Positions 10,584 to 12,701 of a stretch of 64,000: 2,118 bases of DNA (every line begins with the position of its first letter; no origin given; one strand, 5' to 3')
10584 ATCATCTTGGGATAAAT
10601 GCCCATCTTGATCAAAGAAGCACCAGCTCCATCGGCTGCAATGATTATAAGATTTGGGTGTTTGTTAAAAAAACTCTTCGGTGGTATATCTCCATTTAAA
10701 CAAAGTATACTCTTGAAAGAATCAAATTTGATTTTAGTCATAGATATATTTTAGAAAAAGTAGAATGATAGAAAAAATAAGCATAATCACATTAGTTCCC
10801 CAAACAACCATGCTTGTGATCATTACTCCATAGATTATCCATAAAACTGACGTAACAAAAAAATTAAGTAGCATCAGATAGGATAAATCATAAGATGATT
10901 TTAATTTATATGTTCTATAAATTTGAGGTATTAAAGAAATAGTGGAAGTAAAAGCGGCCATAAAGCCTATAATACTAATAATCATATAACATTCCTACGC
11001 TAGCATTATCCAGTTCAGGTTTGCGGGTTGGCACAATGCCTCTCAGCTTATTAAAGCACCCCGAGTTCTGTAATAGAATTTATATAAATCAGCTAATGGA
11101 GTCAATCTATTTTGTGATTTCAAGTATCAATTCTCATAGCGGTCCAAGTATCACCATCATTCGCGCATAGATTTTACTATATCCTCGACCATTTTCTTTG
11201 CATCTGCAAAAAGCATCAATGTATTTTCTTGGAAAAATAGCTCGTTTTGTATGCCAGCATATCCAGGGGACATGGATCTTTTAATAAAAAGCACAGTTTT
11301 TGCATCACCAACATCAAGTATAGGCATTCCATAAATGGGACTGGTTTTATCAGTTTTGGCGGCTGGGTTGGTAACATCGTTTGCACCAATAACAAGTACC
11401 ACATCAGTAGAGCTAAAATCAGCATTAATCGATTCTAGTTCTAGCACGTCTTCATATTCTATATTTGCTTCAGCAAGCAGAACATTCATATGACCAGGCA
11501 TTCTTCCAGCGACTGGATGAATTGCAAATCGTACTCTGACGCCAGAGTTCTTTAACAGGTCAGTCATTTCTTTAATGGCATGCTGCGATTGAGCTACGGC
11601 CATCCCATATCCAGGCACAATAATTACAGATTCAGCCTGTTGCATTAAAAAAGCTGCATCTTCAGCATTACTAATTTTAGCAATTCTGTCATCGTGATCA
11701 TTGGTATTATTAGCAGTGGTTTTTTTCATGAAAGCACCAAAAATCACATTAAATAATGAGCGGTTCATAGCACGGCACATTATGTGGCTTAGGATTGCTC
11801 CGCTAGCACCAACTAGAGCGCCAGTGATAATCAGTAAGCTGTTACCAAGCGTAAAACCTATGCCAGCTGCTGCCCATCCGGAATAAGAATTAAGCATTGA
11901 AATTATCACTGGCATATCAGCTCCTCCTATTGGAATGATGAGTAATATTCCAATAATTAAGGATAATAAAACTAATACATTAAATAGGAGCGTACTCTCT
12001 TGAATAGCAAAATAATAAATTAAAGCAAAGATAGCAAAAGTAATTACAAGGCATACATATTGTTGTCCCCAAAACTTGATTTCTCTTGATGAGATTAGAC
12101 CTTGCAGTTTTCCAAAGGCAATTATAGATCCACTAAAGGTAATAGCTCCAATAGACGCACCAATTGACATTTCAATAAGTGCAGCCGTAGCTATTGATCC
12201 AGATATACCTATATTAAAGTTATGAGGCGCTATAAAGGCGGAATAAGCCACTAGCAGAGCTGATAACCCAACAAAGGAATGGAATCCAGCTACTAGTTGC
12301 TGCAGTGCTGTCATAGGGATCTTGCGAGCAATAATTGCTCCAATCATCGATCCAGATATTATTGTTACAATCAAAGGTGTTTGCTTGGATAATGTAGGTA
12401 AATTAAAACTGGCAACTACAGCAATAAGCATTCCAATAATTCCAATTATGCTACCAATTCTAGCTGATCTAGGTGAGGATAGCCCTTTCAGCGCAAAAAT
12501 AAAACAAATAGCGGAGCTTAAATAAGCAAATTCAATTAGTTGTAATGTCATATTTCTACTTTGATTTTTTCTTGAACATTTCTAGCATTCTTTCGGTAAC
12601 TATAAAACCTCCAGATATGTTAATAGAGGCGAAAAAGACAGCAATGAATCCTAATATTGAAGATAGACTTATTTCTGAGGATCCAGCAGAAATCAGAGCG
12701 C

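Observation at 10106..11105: TPP riboswitch, then SemiSWEET, then thiamine pyrophosphokinase: a candidate new class of thiamine importer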

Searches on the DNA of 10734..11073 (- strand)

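Call 14: search_rna_families(sources=[L001, L002, L003, L004, L005, L006, L007], threshold=gathering)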
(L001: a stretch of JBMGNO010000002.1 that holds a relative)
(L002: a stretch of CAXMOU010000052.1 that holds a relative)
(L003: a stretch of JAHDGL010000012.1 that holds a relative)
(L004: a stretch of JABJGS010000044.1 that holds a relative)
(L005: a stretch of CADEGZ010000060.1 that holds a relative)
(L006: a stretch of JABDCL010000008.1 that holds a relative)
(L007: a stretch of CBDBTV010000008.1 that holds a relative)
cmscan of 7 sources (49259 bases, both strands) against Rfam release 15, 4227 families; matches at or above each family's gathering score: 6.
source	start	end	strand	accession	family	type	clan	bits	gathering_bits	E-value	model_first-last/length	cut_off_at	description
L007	1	1412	+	RF00177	SSU_rRNA_bacteria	Gene; rRNA;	CL00111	1452.8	50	0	84-1533/1533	5'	Bacterial small subunit ribosomal RNA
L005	1530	1632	+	RF00059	TPP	Cis-reg; riboswitch;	-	75.9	54.3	2.8e-13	1-105/105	no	TPP riboswitch aptamer (THI element)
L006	1673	1773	+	RF00059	TPP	Cis-reg; riboswitch;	-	71.6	54.3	3.2e-12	1-105/105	no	TPP riboswitch aptamer (THI element)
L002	3910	4010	+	RF00059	TPP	Cis-reg; riboswitch;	-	63.6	54.3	2.9e-10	1-105/105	no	TPP riboswitch aptamer (THI element)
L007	3915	4011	+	RF00059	TPP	Cis-reg; riboswitch;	-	59.5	54.3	2.9e-09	1-105/105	no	TPP riboswitch aptamer (THI element)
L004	3921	4010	+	RF00059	TPP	Cis-reg; riboswitch;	-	56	54.3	2.1e-08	1-105/105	no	TPP riboswitch aptamer (THI element)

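Call 17: search_rna_families(sources=[L001, L003], threshold=evalue, max_evalue=1, show_alignments=2)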
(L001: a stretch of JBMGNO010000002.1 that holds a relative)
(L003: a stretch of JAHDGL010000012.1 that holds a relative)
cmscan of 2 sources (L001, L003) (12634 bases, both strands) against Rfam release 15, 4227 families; matches with E-value up to 1: 3.
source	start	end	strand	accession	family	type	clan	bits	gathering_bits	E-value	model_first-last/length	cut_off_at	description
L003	3786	4004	+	RF00059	TPP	Cis-reg; riboswitch;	-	40.4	54.3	3.7e-05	1-105/105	no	TPP riboswitch aptamer (THI element)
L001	3871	4010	+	RF00059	TPP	Cis-reg; riboswitch;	-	38.8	54.3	9.1e-05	1-105/105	no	TPP riboswitch aptamer (THI element)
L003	3720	3775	+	RF02028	mir-1827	Gene; miRNA;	-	21.4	82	0.99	1-66/66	no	mir-1827 microRNA precursor family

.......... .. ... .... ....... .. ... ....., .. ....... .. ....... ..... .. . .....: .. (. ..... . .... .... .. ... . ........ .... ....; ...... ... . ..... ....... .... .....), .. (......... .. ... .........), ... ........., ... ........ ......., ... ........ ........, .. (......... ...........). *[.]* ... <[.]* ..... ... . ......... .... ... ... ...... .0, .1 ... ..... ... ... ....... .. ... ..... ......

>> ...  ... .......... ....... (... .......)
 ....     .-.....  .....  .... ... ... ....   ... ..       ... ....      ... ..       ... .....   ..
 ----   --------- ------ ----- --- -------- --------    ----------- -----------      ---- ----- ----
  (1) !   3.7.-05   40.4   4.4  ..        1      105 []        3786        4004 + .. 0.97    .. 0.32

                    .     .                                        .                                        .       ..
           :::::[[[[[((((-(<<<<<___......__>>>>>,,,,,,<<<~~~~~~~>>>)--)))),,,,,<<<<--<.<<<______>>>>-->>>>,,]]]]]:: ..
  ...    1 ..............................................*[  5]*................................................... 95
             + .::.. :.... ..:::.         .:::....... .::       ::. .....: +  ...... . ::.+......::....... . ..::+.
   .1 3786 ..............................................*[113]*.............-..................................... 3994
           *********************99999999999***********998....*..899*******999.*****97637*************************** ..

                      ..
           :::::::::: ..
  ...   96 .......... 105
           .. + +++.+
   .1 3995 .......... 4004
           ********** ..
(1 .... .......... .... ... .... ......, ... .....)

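Call 24: search_rna_families(sources=[L008, L009, L010, L011, L012, L013, L014, L015, L016, L017, L018, L019, L020, L021], threshold=evalue, max_evalue=0.01)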
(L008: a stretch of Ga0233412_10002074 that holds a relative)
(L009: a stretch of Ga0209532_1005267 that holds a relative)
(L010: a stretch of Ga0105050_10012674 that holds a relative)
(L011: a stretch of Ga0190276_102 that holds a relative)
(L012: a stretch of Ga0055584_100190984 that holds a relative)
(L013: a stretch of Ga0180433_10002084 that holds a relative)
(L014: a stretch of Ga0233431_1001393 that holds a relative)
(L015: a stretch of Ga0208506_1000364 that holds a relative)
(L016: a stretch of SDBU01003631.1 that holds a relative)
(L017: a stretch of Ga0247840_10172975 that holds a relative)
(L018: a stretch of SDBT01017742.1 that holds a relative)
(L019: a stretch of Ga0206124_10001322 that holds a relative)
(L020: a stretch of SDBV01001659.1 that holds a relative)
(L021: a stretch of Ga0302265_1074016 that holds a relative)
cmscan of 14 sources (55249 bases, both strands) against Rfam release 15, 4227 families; matches with E-value up to 0.01: 17.
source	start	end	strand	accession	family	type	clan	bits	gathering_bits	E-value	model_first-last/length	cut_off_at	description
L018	520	621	+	RF00059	TPP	Cis-reg; riboswitch;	-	73.9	54.3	9.5e-13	1-105/105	no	TPP riboswitch aptamer (THI element)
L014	2413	2513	+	RF00059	TPP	Cis-reg; riboswitch;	-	71.8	54.3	3.2e-12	1-105/105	no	TPP riboswitch aptamer (THI element)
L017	237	341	+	RF00059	TPP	Cis-reg; riboswitch;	-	71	54.3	5e-12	1-105/105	no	TPP riboswitch aptamer (THI element)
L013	270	362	+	RF00059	TPP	Cis-reg; riboswitch;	-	68.7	54.3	1.8e-11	1-105/105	no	TPP riboswitch aptamer (THI element)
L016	2399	2500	+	RF00059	TPP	Cis-reg; riboswitch;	-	67.8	54.3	3.1e-11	1-105/105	no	TPP riboswitch aptamer (THI element)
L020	2397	2500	+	RF00059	TPP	Cis-reg; riboswitch;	-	64.6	54.3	1.9e-10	1-105/105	no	TPP riboswitch aptamer (THI element)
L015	2409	2510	+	RF00059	TPP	Cis-reg; riboswitch;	-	64.2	54.3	2.3e-10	1-105/105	no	TPP riboswitch aptamer (THI element)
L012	1498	1597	+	RF00059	TPP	Cis-reg; riboswitch;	-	62.9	54.3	4.9e-10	1-105/105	no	TPP riboswitch aptamer (THI element)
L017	109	217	+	RF00001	5S_rRNA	Gene; rRNA;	CL00113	61.5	38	1.6e-10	1-120/120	no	5S ribosomal RNA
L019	2417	2511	+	RF00059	TPP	Cis-reg; riboswitch;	-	59.1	54.3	4.2e-09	1-105/105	no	TPP riboswitch aptamer (THI element)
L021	2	96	+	RF00059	TPP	Cis-reg; riboswitch;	-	54.1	54.3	7.1e-08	6-105/105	no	TPP riboswitch aptamer (THI element)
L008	2415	2512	+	RF00059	TPP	Cis-reg; riboswitch;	-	53.9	54.3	7.7e-08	1-105/105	no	TPP riboswitch aptamer (THI element)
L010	2415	2512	+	RF00059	TPP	Cis-reg; riboswitch;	-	53.9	54.3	7.7e-08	1-105/105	no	TPP riboswitch aptamer (THI element)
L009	2415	2512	+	RF00059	TPP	Cis-reg; riboswitch;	-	52.2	54.3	2e-07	1-105/105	no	TPP riboswitch aptamer (THI element)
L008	3574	3655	+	RF00005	tRNA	Gene; tRNA;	CL00001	51.8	29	2.7e-08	1-71/71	no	tRNA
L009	3573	3654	+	RF00005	tRNA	Gene; tRNA;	CL00001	51.7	29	2.8e-08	1-71/71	no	tRNA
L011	2371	2510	+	RF00059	TPP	Cis-reg; riboswitch;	-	38.8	54.3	0.0004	1-105/105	no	TPP riboswitch aptamer (THI element)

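Call 25: search_rna_families(sources=[L022, L023, L024, L025, L026, L027, L028, L029, L030, L031, L032, L033, L034], threshold=evalue, max_evalue=0.01)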
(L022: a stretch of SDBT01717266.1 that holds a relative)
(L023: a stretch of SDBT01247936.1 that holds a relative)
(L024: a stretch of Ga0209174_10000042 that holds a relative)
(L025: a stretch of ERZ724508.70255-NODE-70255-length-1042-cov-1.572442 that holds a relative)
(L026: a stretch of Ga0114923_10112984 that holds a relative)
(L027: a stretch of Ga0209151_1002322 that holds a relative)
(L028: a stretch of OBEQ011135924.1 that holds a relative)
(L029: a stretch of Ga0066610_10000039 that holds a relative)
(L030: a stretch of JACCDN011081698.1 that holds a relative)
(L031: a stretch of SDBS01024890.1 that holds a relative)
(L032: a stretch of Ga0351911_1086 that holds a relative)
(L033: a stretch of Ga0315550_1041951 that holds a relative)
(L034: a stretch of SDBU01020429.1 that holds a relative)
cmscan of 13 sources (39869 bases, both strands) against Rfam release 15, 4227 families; matches with E-value up to 0.01: 11.
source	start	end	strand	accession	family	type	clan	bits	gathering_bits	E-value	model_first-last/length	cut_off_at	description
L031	2397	2499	+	RF00059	TPP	Cis-reg; riboswitch;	-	73.9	54.3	6.8e-13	1-105/105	no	TPP riboswitch aptamer (THI element)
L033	621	722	+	RF00059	TPP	Cis-reg; riboswitch;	-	73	54.3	1.1e-12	1-105/105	no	TPP riboswitch aptamer (THI element)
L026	885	984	+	RF00059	TPP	Cis-reg; riboswitch;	-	72.1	54.3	2e-12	1-105/105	no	TPP riboswitch aptamer (THI element)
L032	2405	2507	+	RF00059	TPP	Cis-reg; riboswitch;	-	69.5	54.3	8.1e-12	1-105/105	no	TPP riboswitch aptamer (THI element)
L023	1204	1307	+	RF00059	TPP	Cis-reg; riboswitch;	-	67.8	54.3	2.2e-11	1-105/105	no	TPP riboswitch aptamer (THI element)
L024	2410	2507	+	RF00059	TPP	Cis-reg; riboswitch;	-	67.1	54.3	3.3e-11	1-105/105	no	TPP riboswitch aptamer (THI element)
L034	2398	2500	+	RF00059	TPP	Cis-reg; riboswitch;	-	67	54.3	3.5e-11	1-105/105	no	TPP riboswitch aptamer (THI element)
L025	395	492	+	RF00059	TPP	Cis-reg; riboswitch;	-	66.8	54.3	3.8e-11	1-105/105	no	TPP riboswitch aptamer (THI element)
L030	719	816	+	RF00059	TPP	Cis-reg; riboswitch;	-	63.1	54.3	3.2e-10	1-105/105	no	TPP riboswitch aptamer (THI element)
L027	2421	2510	+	RF00059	TPP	Cis-reg; riboswitch;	-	56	54.3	1.7e-08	1-105/105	no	TPP riboswitch aptamer (THI element)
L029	2421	2510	+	RF00059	TPP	Cis-reg; riboswitch;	-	56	54.3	1.7e-08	1-105/105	no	TPP riboswitch aptamer (THI element)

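Call 45: build_rna_model(alignment_id=A3, structure=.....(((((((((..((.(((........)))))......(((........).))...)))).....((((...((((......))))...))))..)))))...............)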
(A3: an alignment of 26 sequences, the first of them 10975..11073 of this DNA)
Model R1 built from alignment A3 (26 sequences, 118 columns); structure: as given.
model positions 102; base pairs 25; branch points 2; effective number of sequences 2.78; information 0.59 bits per position. Calibrated on 0.2 Mb of random sequence (short: E-values are rough).
structure used (alignment columns):
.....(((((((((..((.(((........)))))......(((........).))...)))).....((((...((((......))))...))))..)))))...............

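Call 46: search_with_rna_model(model_id=R1, sources=[window, L001, L002, L003, L004, L005, L006, L007, L008, L009, L012, L013, L014, L015, L016, L017, L018, L019, L020, L021, L022, L023, L024, L025, L026, L028, L030, L031, L032, L033, L034, L035, L036], max_evalue=0.01, make_alignment=true)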
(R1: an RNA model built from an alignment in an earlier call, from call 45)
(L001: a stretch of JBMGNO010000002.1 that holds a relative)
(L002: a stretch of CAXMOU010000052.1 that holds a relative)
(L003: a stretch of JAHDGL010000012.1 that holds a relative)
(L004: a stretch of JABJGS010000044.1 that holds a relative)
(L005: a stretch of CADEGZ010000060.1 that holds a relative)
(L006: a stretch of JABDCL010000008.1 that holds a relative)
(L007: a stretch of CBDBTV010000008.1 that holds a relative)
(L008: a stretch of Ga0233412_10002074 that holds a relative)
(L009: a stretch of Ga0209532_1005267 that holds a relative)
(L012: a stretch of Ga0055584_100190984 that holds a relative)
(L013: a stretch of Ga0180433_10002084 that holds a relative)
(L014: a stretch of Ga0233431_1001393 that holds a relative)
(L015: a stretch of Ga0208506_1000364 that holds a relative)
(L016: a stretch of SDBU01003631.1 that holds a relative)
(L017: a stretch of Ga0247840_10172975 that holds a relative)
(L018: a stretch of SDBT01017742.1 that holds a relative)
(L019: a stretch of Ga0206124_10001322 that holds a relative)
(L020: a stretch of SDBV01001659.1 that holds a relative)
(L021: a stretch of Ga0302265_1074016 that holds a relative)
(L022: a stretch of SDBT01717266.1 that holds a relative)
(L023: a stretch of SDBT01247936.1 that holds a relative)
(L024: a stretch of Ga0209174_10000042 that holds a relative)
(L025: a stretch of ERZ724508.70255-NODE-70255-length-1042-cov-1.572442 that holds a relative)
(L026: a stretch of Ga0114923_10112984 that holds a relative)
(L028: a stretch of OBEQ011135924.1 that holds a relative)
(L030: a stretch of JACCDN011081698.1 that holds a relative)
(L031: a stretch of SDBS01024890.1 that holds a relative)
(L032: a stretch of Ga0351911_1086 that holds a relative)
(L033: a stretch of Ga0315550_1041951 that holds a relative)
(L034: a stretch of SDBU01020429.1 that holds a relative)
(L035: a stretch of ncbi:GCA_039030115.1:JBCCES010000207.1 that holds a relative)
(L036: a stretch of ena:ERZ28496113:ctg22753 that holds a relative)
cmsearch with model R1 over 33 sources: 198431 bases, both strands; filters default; matches with E-value up to 0.01: 31.
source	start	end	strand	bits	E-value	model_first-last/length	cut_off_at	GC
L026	885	983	+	92.6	3.1e-24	1-102/102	no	0.38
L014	2413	2514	+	91.1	8.8e-24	1-102/102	no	0.38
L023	1204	1306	+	90.5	1.3e-23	1-102/102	no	0.33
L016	2399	2499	+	90.4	1.4e-23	1-102/102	no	0.33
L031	2397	2499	+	90.2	1.6e-23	1-102/102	no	0.38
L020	2397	2499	+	90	1.9e-23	1-102/102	no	0.33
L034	2398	2499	+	87.9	7.3e-23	1-102/102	no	0.35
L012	1498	1598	+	87.8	7.8e-23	1-102/102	no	0.4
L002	3910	4011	+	86.6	1.8e-22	1-102/102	no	0.42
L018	520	621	+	86.6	1.8e-22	1-102/102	no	0.33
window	10975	11073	-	85.7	3.2e-22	1-102/102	no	0.42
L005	1530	1633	+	84.8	5.9e-22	1-102/102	no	0.41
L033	621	722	+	82.3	3.2e-21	1-102/102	no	0.34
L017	237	342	+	81.2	6.8e-21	1-102/102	no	0.4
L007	3915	4011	+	81.1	7.2e-21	1-102/102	no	0.39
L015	2409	2511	+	80.1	1.4e-20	1-102/102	no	0.4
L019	2417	2511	+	77.9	6.5e-20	1-102/102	no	0.42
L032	2405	2508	+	77.2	1e-19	1-102/102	no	0.42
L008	2415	2511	+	75.5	3.2e-19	1-102/102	no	0.48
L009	2415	2511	+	73.9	9.1e-19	1-102/102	no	0.48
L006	1673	1775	+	70.1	1.2e-17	1-102/102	no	0.44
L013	270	363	+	67.4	7.5e-17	1-102/102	no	0.45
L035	1518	1626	+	67.2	8.3e-17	1-102/102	no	0.56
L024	2410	2507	+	65.5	2.7e-16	1-102/102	no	0.41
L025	395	492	+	64.5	5.4e-16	1-102/102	no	0.41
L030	719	816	+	62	2.8e-15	1-102/102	no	0.41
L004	3921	4011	+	53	1.2e-12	1-102/102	no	0.42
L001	3871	4011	+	50.5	6.7e-12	1-102/102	no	0.34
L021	1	91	+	49.3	1.4e-11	1-102/102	no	0.53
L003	3934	4005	+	28.2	2.2e-05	1-102/102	no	0.31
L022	85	160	+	24.3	0.00031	1-102/102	no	0.29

Alignment A4: 31 matches aligned to the model, 176 columns, each read 5' to 3' on its own strand. Consensus structure (alignment columns), stored with it:
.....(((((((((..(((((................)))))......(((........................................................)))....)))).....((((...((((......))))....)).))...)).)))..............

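Call 54: search_with_rna_model(model_id=R1, sources=[L037, L038, L039], max_evalue=0.01)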
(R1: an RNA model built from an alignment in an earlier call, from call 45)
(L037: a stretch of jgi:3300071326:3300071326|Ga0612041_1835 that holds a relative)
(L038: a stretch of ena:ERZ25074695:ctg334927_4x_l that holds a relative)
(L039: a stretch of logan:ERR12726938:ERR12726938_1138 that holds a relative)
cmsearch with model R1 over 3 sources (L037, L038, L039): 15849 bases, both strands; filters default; matches with E-value up to 0.01: 3.
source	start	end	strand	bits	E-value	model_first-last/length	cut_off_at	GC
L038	2419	2511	+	69.5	1.5e-18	1-102/102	no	0.39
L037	2424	2511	+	67.5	5.6e-18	1-102/102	no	0.34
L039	2480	2580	+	61.3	3.6e-16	1-102/102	no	0.41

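Call 76: search_with_rna_model(model_id=R1, sources=[L040, L041, L042, L043, L036], max_evalue=1)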
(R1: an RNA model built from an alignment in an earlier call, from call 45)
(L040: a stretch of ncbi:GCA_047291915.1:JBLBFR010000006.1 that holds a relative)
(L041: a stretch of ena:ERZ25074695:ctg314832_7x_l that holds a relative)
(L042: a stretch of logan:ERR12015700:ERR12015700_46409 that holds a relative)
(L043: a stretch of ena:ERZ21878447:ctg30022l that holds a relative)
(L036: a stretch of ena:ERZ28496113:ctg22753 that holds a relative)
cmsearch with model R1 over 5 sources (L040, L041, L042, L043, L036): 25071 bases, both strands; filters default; matches with E-value up to 1: 2.
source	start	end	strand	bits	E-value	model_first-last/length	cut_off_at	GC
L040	2411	2511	+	86.7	2.1e-23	1-102/102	no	0.37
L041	2411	2511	+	86.7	2.1e-23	1-102/102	no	0.37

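Call 80: search_with_rna_model(model_id=R1, sources=[L044, L045], max_evalue=1)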
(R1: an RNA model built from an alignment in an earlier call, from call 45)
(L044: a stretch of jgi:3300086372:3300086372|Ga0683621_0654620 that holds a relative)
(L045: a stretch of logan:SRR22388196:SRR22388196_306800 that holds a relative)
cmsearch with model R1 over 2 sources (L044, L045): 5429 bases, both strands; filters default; matches with E-value up to 1: 0.
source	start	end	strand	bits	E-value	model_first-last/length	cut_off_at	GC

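Call 85: search_rna_families(sources=[L035, L037, L038, L039, L040, L036, L042, L045, L022], threshold=evalue, max_evalue=0.01)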
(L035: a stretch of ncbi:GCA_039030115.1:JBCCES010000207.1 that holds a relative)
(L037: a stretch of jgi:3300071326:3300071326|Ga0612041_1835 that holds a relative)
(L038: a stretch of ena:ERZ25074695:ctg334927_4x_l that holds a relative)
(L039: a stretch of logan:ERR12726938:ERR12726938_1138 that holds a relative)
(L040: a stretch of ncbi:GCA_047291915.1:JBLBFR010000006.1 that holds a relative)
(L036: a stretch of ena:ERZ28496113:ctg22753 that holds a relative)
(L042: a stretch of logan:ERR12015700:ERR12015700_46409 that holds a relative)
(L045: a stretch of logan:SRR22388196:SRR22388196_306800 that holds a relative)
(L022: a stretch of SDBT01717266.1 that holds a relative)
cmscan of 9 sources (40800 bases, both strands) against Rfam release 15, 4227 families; matches with E-value up to 0.01: 5.
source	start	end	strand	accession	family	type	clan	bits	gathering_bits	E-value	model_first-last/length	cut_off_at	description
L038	2419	2510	+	RF00059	TPP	Cis-reg; riboswitch;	-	73.6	54.3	8.2e-13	1-105/105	no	TPP riboswitch aptamer (THI element)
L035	1518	1625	+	RF00059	TPP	Cis-reg; riboswitch;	-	66.7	54.3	4.2e-11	1-105/105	no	TPP riboswitch aptamer (THI element)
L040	2411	2511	+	RF00059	TPP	Cis-reg; riboswitch;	-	63.5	54.3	2.6e-10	1-105/105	no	TPP riboswitch aptamer (THI element)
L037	2424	2512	+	RF00059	TPP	Cis-reg; riboswitch;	-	62.6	54.3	4.2e-10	1-105/105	no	TPP riboswitch aptamer (THI element)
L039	2480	2579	+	RF00059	TPP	Cis-reg; riboswitch;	-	60.9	54.3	1.1e-09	1-105/105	no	TPP riboswitch aptamer (THI element)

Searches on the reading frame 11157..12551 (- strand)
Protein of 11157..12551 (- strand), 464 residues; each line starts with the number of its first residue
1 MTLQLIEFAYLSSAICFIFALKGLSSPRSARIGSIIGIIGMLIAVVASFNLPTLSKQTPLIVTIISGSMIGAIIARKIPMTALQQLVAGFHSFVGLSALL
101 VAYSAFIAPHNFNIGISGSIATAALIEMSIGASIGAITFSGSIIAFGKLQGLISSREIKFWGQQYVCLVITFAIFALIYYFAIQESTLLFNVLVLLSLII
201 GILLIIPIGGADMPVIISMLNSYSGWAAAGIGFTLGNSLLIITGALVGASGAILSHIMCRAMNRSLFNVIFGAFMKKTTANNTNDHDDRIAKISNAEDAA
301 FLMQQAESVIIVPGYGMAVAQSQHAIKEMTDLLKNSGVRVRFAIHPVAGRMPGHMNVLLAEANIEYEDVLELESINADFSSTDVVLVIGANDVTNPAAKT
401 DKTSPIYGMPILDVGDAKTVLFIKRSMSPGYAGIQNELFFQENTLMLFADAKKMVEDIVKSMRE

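Call 4: search_protein_families(library=pfam, proteins=[window:11157-12551:-], max_evalue=1)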
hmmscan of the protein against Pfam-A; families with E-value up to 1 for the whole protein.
window:11157-12551:- (464 aa): 2 families
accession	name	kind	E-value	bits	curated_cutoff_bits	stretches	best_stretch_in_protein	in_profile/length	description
PF02233.22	PNTB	-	5.1e-187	622.8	31.7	1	7-460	2-455/456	NAD(P) transhydrogenase beta subunit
PF00205.28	TPP_enzyme_M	-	0.053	13.6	30.4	1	297-391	2-87/137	Thiamine pyrophosphate enzyme, central domain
